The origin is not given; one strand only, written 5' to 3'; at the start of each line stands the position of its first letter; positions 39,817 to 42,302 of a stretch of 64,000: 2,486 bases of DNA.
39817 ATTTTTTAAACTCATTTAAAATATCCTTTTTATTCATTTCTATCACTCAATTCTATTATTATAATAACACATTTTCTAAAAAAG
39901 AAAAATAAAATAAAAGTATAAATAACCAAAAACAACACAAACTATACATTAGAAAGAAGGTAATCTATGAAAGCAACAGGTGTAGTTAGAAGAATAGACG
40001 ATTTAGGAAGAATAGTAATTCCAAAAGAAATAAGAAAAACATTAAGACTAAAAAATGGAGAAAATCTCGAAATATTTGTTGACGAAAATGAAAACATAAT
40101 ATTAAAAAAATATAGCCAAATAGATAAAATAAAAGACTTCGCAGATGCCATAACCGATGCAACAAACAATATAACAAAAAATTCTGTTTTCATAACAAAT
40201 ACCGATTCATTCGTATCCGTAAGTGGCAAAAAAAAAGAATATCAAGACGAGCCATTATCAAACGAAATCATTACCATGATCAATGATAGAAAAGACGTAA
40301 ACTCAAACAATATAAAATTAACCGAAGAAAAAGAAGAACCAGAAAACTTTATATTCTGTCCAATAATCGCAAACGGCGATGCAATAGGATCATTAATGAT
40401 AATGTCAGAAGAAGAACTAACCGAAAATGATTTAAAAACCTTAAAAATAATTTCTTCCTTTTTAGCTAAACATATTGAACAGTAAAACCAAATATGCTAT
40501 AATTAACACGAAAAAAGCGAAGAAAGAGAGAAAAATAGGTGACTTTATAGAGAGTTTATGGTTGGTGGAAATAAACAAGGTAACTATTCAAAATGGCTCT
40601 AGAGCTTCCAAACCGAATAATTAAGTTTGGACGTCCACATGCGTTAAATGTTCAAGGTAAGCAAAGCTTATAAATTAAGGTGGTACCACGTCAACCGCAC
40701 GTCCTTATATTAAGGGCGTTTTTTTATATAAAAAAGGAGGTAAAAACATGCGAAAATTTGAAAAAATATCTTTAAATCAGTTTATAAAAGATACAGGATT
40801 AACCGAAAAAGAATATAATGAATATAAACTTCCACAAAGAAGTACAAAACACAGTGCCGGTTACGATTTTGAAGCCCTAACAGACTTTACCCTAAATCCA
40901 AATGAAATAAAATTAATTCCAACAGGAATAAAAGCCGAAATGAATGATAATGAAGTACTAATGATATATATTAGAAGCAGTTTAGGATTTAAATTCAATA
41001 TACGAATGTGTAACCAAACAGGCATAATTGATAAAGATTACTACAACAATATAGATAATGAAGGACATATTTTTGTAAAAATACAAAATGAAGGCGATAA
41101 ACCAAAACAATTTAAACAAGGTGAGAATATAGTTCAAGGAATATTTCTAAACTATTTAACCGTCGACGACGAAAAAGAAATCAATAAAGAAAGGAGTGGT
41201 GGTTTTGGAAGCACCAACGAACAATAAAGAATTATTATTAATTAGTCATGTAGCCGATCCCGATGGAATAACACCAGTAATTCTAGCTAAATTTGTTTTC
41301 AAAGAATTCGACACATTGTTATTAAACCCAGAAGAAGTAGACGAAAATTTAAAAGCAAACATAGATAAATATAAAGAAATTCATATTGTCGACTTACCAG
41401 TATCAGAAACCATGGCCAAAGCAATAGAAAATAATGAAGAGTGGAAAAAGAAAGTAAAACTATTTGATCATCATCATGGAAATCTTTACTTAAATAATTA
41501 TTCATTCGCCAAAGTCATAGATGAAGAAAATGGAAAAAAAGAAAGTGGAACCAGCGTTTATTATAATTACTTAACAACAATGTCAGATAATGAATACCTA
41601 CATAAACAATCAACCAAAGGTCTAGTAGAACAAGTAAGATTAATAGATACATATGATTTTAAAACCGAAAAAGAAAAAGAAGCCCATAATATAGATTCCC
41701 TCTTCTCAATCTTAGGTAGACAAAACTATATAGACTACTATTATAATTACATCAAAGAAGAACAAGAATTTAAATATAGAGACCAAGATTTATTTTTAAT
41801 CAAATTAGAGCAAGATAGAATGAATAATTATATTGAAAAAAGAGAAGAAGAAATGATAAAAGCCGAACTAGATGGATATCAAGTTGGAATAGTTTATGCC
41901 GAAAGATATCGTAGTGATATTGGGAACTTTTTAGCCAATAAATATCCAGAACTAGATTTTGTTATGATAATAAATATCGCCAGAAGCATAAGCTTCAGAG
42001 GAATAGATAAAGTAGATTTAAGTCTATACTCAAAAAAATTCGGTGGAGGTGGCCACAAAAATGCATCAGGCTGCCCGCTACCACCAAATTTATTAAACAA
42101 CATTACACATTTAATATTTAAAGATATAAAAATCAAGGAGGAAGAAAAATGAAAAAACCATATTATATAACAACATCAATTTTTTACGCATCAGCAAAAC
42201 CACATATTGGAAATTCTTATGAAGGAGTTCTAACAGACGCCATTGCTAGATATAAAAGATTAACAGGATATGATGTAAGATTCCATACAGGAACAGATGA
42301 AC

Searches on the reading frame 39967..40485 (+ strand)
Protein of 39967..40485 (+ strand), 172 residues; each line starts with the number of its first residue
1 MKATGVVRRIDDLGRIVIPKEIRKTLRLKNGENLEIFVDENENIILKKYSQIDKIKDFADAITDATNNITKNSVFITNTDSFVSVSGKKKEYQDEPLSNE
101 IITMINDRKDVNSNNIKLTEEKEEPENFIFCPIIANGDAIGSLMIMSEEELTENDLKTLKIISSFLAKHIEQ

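Call 70: search_protein_families(library=pfam, proteins=[window:39967-40485:+], max_evalue=0.00001)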
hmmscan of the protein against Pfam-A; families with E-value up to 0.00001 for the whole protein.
window:39967-40485:+ (172 aa): 2 families
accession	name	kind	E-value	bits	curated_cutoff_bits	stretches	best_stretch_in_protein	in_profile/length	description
PF15714.11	SpoVT_C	-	1.3e-22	80.7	27.5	1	55-171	2-128/128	Stage V sporulation protein T C-terminal, transcription factor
PF04014.23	MazE_antitoxin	-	7.5e-12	45.5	24.7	1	7-51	1-45/48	Antidote-toxin recognition MazE, bacterial antitoxin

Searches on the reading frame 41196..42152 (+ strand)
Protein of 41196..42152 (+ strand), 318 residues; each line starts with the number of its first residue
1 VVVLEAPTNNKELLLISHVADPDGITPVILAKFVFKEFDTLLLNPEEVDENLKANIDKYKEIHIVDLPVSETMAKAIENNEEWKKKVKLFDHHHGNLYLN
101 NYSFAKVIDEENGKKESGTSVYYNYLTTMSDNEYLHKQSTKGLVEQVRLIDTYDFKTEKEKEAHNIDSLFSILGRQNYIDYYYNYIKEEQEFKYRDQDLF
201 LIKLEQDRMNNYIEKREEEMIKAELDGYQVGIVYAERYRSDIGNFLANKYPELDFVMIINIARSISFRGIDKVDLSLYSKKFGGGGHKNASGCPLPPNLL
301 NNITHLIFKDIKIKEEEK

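Call 70: search_protein_families(library=pfam, proteins=[window:41196-42152:+], max_evalue=0.00001)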
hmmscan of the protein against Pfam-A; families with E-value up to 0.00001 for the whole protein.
window:41196-42152:+ (318 aa): 1 family
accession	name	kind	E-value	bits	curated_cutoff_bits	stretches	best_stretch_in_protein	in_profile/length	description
PF01368.27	DHH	-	5.3e-06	27.2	28.1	0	15-132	4-108/125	DHH family, N-terminal domain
